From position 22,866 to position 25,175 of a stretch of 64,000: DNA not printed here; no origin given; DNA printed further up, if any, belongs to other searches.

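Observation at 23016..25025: GPP34/GOLPH3-like domain fused in frame to a cytochrome P450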

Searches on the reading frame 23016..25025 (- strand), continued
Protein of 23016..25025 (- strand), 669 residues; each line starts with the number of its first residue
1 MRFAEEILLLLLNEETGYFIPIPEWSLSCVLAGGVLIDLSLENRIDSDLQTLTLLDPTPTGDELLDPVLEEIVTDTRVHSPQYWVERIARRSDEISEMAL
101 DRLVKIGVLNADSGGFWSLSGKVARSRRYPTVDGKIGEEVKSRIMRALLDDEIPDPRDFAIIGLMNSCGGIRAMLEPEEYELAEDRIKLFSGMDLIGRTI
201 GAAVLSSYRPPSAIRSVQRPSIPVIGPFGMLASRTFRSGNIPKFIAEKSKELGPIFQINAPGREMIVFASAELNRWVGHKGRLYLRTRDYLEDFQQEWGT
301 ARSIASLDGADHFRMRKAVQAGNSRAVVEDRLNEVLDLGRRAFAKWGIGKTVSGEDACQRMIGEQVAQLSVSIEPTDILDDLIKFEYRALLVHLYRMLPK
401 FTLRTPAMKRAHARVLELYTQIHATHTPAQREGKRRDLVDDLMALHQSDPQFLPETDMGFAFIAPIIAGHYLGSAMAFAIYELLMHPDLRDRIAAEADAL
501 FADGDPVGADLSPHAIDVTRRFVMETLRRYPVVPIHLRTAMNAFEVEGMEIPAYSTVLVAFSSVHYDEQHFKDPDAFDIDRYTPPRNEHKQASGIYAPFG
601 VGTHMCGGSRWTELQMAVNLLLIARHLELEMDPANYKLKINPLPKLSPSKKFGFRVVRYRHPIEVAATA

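Call 10: search_solved_structures(query=window:23016-25025:-, max_evalue=0.001, show_alignments=3)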
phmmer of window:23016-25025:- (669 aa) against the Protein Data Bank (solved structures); distinct sequences matched with E-value up to 0.001: 350 (the best 60 are shown).
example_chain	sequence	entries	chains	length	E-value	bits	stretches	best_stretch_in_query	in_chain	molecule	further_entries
7tef_A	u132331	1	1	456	9.6e-26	93.6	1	395-634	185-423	Cytochrome P450 51B1 Cyp51B1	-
7jj1_A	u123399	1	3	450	3.2e-25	91.9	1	406-634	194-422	Cytochrome P450 51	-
6mi0_A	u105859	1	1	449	3.2e-25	91.9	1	406-634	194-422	Cytochrome P450 51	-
6mcw_A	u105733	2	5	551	4.3e-25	91.4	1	406-637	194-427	Cytochrome P450 51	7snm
7f3h_A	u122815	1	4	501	2.2e-19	72.6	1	444-664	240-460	Bifunctional cytochrome P450/NADPH--P450 reductase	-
7f3w_A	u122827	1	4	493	3.8e-19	71.8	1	443-664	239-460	cytochrome P450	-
2w0a_A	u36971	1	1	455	5.5e-19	71.2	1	428-637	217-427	CYTOCHROME P450 51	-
1x8v_A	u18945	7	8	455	5.5e-19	71.2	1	428-637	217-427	Cytochrome P450 51 | STEROL 14ALPHA-DEMETHYLASE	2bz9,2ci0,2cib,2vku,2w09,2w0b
1u13_A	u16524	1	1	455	5.5e-19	71.2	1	428-637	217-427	Cytochrome P450 51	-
1e9x_A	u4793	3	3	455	5.5e-19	71.2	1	428-636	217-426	CYTOCHROME P450 51-LIKE RV0764C | CYTOCHROME P450 51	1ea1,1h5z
7wzl_A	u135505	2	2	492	9.7e-19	70.4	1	399-630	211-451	Putative cytochrome P450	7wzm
5veu_A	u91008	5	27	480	2e-18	69.4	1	451-652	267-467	Cytochrome P450 3A5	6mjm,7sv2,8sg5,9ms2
7lad_A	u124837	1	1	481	2e-18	69.4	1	451-652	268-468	Cytochrome P450 3A5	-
5vcd_A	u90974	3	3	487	5.1e-17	64.7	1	454-641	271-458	Cytochrome P450 3A4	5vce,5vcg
9yk4_A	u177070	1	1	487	1.8e-16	62.9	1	454-641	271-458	Cytochrome P450 3A4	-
4d6z_A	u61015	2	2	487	2.1e-16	62.7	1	451-630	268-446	CYTOCHROME P450 3A4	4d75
6ma7_A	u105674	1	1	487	2.4e-16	62.5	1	453-630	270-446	Cytochrome P450 3A4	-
4ny4_A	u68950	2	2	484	2.5e-16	62.5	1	454-630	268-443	Cytochrome P450 3A4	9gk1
1w0e_A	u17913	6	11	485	2.5e-16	62.5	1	454-630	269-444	CYTOCHROME P450 3A4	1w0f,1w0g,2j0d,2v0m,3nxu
1tqn_A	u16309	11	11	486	2.5e-16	62.5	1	454-630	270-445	cytochrome P450 3A4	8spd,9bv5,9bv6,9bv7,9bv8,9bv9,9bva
7lxl_A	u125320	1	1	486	2.5e-16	62.5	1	454-630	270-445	Cytochrome P450 3A4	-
3tjs_A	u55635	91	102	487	2.5e-16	62.5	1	454-630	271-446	Cytochrome P450 3A4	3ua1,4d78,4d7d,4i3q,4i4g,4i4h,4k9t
7kvk_A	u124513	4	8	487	4.7e-16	61.6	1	454-630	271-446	Cytochrome P450 3A4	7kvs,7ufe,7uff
8gk3_A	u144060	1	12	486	1.1e-15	60.3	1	455-626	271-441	Cytochrome P450 3A7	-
7mk8_A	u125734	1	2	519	1.3e-15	60.1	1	455-626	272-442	Isoform 2 of Cytochrome P450 3A7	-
9wat_A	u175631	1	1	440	2.5e-15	59.2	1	399-631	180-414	Cytochrome P450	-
2ve3_A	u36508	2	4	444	5e-15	58.2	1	226-646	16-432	PUTATIVE CYTOCHROME P450 120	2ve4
4r20_A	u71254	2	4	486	5.6e-15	58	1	419-616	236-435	Cytochrome P450 family 17 polypeptide 2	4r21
6a17_A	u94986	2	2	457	1.4e-13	53.4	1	238-624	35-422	Cytochrome P450 90B1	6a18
6a15_A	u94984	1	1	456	1.8e-13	53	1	238-624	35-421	Cytochrome P450 90B1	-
6n6q_A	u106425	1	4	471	3.9e-13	51.9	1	431-649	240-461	Cytochrome P450 (CYP102L1)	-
9wuk_A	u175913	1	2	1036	5.1e-13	51.5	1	247-653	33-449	bifunctional cytochrome P450/NADPH--P450 reductase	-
9wuc_A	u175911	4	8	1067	5.1e-13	51.5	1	247-654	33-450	bifunctional cytochrome P450/NADPH--P450 reductase | SoP450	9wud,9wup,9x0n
6c93_A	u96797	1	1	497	4.5e-12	48.4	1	434-647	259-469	Cytochrome P450 4B1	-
3dbg_A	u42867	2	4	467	6.5e-12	47.9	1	302-624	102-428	Putative cytochrome P450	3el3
3cbd_A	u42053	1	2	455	1.9e-11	46.4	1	440-649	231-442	Bifunctional P-450/NADPH-P450 reductase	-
4h24_A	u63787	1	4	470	1.9e-11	46.3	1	437-649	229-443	Cytochrome P450-BM3 variant P450BM3-Cis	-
5t6q_A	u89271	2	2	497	2.1e-11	46.2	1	434-647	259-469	Cytochrome P450 4B1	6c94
8hkj_A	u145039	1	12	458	2.2e-11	46.1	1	435-654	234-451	Bifunctional cytochrome P450/NADPH--P450 reductase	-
7yd9_A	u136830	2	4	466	5.2e-11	44.9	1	440-649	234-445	Bifunctional cytochrome P450/NADPH--P450 reductase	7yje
7y9j_A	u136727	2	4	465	5.9e-11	44.7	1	440-649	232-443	Bifunctional cytochrome P450/NADPH--P450 reductase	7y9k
6a16_A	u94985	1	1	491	8.7e-11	44.1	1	439-624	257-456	Cytochrome P450 90B1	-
3qi8_B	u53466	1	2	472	9.4e-11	44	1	439-649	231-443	Evolved Cytochrome P450 variant (22A3)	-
3c6g_A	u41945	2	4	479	9.4e-11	44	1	454-625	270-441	Cytochrome P450 2R1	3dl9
3czh_A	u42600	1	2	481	9.5e-11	44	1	454-625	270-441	Cytochrome P450 2R1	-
1zoa_A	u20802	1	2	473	9.9e-11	44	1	440-649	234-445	Bifunctional P-450:NADPH-P450 reductase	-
8qze_A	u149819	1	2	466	1.1e-10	43.8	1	439-649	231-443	Bifunctional cytochrome P450/NADPH--P450 reductase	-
7wg0_A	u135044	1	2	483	1.3e-10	43.6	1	440-649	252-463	Bifunctional cytochrome P450/NADPH--P450 reductase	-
7ydl_A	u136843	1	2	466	1.4e-10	43.5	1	440-649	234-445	Bifunctional cytochrome P450/NADPH--P450 reductase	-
3kx5_A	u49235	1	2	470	1.4e-10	43.4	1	440-649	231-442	Bifunctional P-450/NADPH-P450 reductase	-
7ydb_A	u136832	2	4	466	1.4e-10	43.4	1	440-649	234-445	Bifunctional cytochrome P450/NADPH--P450 reductase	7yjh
3psx_A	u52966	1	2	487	1.6e-10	43.3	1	439-649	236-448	Bifunctional P-450/NADPH-P450 reductase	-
7yda_A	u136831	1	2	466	1.9e-10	43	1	440-649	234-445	Bifunctional cytochrome P450/NADPH--P450 reductase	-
8hou_A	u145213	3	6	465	1.9e-10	43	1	440-649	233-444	Bifunctional cytochrome P450/NADPH--P450 reductase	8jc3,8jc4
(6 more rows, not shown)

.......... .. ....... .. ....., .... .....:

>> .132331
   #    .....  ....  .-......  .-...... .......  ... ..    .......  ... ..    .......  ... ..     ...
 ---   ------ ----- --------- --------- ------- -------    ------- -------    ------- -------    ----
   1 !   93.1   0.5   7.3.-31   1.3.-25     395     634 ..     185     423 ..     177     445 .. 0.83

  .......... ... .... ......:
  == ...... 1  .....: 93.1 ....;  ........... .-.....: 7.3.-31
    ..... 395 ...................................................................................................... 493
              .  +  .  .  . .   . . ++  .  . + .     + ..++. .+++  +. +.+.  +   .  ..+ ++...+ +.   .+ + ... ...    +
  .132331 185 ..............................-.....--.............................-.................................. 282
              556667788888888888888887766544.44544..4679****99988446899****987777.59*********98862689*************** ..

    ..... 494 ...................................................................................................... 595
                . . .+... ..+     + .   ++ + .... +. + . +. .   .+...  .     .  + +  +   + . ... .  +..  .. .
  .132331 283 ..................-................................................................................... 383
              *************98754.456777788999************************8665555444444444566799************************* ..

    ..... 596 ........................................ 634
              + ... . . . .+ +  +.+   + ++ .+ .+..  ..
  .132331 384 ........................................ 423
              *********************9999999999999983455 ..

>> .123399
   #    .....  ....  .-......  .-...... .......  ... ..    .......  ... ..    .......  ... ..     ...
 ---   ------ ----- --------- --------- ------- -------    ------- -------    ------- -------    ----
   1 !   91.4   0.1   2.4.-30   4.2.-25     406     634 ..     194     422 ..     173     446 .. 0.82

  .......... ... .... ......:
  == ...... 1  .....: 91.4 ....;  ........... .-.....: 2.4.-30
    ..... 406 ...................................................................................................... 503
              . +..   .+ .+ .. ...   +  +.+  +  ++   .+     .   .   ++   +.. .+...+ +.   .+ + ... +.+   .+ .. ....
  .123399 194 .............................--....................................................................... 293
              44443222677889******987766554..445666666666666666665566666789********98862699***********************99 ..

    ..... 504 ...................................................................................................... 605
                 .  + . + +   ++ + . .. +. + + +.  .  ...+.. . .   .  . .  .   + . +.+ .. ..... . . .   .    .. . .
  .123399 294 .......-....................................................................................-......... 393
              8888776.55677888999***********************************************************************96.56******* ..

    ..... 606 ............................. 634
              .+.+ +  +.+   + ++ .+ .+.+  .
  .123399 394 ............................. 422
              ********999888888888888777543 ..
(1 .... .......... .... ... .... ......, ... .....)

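Call 13: find_related_loci(query=window:23016-25025:-, collection=genome_contigs, flank=10000)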
Query window:23016-25025:- (669 aa) in genome_contigs; peptide patterns used: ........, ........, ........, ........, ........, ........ (x = any residue, [..] = any of these).
89 stretches matched a pattern; 54 encode a relative of the query (tblastn E <= 1e-3); 53 distinct loci.
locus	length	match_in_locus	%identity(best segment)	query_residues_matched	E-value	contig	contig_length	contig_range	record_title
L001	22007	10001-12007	98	1-669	0e+0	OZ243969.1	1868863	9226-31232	MAG: Gammaproteobacteria bacterium isolate 9d7049a9-63ed-4b9d-8f30-7360124962fc genome assembly, chromosome: 1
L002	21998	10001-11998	85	1-666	0e+0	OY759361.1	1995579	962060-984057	MAG: Gammaproteobacteria bacterium isolate 04bf8a70-9503-43c2-bc76-39e540d8a97c genome assembly, chromosome: 1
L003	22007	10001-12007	82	1-669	0e+0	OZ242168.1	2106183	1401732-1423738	MAG: Gammaproteobacteria bacterium isolate b8ff562c-44dd-40bc-8c1c-884215fd9d6e genome assembly, chromosome: 1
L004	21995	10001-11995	78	1-665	0e+0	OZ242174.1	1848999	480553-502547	MAG: Gammaproteobacteria bacterium isolate e81882f9-224b-47fe-8761-2b228011601b genome assembly, chromosome: 1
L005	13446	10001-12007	77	1-669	0e+0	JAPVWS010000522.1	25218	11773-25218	MAG: Candidatus Versatilivorator vitaminiformans isolate m_rhlh7 Seq522, whole genome shotgun sequence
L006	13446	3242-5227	74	1-663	0e+0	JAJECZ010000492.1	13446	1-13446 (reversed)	MAG: Alphaproteobacteria bacterium isolate jk18xAbins.48 k141_218962, whole genome shotgun sequence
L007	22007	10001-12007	69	1-669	0e+0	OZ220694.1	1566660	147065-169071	MAG: uncultured candidatus Porisulfidus sp. isolate d7aced61-d1d5-4481-893f-ca77f0084939 genome assembly, chromosome: 1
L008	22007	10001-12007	71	1-669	0e+0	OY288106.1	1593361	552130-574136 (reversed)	MAG: uncultured candidatus Porisulfidus sp. isolate caeacd0d-8b14-42db-aaa0-72ba3dde193c genome assembly, chromosome: 1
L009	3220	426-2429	70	1-667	0e+0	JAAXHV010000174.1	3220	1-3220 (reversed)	MAG: Gammaproteobacteria bacterium isolate Plut_88898 unfiltered_Plut_88898_genomic_contig_969468, whole genome shotgun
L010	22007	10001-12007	70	1-669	0e+0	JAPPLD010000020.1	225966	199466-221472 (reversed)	MAG: Gammaproteobacteria bacterium isolate RHO3_bin_14 NODE_91_length_225966_cov_95.069970, whole genome shotgun sequenc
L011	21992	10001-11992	68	1-663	0e+0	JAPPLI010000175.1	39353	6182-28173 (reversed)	MAG: Gammaproteobacteria bacterium isolate RHO3_bin_19 NODE_2048_length_39353_cov_59.515904, whole genome shotgun sequen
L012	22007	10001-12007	69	1-669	0e+0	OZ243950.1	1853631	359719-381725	MAG: uncultured candidatus Porisulfidus sp. isolate cf025a5e-a0dc-40a1-8d33-8cb912d294f5 genome assembly, chromosome: 1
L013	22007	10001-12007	69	1-669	0e+0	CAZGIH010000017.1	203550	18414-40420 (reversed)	MAG TPA_asm: uncultured Chromatiales bacterium isolate SRP338948_co1_43 genome assembly, contig: k141_156324, whole geno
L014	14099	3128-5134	69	1-669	0e+0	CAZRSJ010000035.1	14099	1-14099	MAG TPA_asm: uncultured Chromatiales bacterium isolate SRP109090_co1_9 genome assembly, contig: NODE_6423_length_14099_c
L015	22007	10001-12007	70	1-669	0e+0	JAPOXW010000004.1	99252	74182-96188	MAG: Gammaproteobacteria bacterium isolate COS4_bin_16 NODE_219_length_99252_cov_19.9735, whole genome shotgun sequence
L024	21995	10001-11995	67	1-664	0e+0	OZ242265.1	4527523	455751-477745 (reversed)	MAG: Gammaproteobacteria bacterium isolate e770b403-878d-4ab6-9ba2-f911db374a53 genome assembly, chromosome: 1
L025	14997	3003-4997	64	1-664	0e+0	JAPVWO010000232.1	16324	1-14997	MAG: Candidatus Multivorans thiocomprendens isolate r_rhhh15 Seq232, whole genome shotgun sequence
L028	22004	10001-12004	64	1-668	0e+0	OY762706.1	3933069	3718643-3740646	MAG: Pseudomonadales bacterium isolate de142bf8-e8cc-4dba-9a57-49bc09e2b17e genome assembly, chromosome: 1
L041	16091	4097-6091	67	1-664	0e+0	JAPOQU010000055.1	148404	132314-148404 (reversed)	MAG: Gammaproteobacteria bacterium isolate APA_bin_93 c_000000285071, whole genome shotgun sequence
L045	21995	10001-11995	46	1-663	0e+0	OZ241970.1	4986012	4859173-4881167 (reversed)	MAG: Candidatus Versatilivorator sp. isolate cab9fe59-187a-48cc-98ea-4e9e5a22d3a3 genome assembly, chromosome: 1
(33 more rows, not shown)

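Call 20: search_protein_families(library=pfam, proteins=[L025:5032-6414:+, L003:19026-20051:+, L011:6317-7048:-, L025:845-1738:+, L007:17946-19064:-], max_evalue=0.01)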
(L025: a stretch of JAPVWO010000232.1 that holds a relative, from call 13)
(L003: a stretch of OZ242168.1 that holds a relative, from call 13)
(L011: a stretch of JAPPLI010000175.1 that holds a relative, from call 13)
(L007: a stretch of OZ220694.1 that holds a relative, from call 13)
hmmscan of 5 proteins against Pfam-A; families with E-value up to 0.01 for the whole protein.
L025:5032-6414:+ (460 aa): 4 families
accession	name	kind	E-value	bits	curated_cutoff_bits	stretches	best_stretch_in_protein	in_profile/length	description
PF01593.30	Amino_oxidase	-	1.1e-18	68.2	19.8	1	18-291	1-276/443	Flavin containing amine oxidoreductase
PF13450.12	NAD_binding_8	-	9.9e-10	39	21.9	1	13-84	1-66/68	NAD(P)-binding Rossmann-like domain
PF01266.30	DAO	-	3.5e-06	27.2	27.9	1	10-46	1-35/353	FAD dependent oxidoreductase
PF13454.12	NAD_binding_9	-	8.5e-06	26.3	21.8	1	12-51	1-42/155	FAD-NAD(P)-binding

L003:19026-20051:+ (341 aa): 9 families
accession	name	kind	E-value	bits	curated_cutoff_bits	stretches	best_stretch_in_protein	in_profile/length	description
PF08498.15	Sterol_MT_C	-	8.9e-25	87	21.7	1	278-341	3-66/66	Sterol methyltransferase C-terminal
PF08241.18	Methyltransf_11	-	5.8e-17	62.6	21.2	1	103-198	2-93/95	Methyltransferase domain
PF13847.12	Methyltransf_31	-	9.6e-16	58.2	27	1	96-210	2-119/145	Methyltransferase domain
PF13649.12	Methyltransf_25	-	6.4e-15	56.1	27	1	102-195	2-96/97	Methyltransferase domain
PF02353.26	CMAS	-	8.8e-11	42.1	27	1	48-175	10-137/273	Mycolic acid cyclopropane synthetase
PF08242.18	Methyltransf_12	-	8.6e-10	39.7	30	1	103-198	2-98/98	Methyltransferase domain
PF01209.24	Ubie_methyltran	-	7.8e-07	29.1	20.1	1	89-203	39-154/233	ubiE/COQ5 methyltransferase family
PF13489.12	Methyltransf_23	-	1.1e-05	25.7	27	1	92-251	15-163/164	Methyltransferase domain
PF05175.20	MTS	-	0.0044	17.1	23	0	97-169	31-102/170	Methyltransferase small domain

L011:6317-7048:- (243 aa): 0 families

L025:845-1738:+ (297 aa): 3 families
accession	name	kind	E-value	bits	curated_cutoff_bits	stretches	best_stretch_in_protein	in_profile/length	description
PF00578.27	AhpC-TSA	-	3.4e-12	46.8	26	1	2-110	47-123/124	AhpC/TSA family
PF08534.16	Redoxin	-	2.6e-05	24.5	26.6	0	6-59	53-108/148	Redoxin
PF13911.12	AhpC-TSA_2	-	4.3e-05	24.3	27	1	2-114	1-112/114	AhpC/TSA antioxidant enzyme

L007:17946-19064:- (372 aa): 11 families
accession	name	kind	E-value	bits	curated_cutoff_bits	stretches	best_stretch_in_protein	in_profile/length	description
PF00175.26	NAD_binding_1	-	3e-18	66.9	22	1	138-248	2-106/109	Oxidoreductase NAD-binding domain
PF00037.32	Fer4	-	3.1e-09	36.7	21.1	1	335-357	2-24/24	4Fe-4S binding domain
PF00970.30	FAD_binding_6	-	1.1e-07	32.5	21.1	1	34-127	4-98/99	Oxidoreductase FAD-binding domain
PF12837.12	Fer4_6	-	7.3e-07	29.3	25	1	336-356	4-24/24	4Fe-4S binding domain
PF12838.12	Fer4_7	-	9.7e-07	29.6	27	1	282-355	1-52/52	4Fe-4S dicluster domain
PF12797.12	Fer4_2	-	2.7e-06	27.4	24.5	1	335-353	4-22/22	4Fe-4S binding domain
PF14697.11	Fer4_21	-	8.6e-06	26.2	35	1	336-356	3-26/59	4Fe-4S dicluster domain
PF13187.11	Fer4_9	-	0.00015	22.1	27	0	282-356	1-52/52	4Fe-4S dicluster domain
PF13237.11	Fer4_10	-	0.0003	21.1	25.5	2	335-353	3-21/53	4Fe-4S dicluster domain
PF13484.11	Fer4_16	-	0.0004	21.5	30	1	340-361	1-23/66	4Fe-4S double cluster binding domain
PF13183.11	Fer4_8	-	0.0014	19.6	27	1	281-354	3-67/68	4Fe-4S dicluster domain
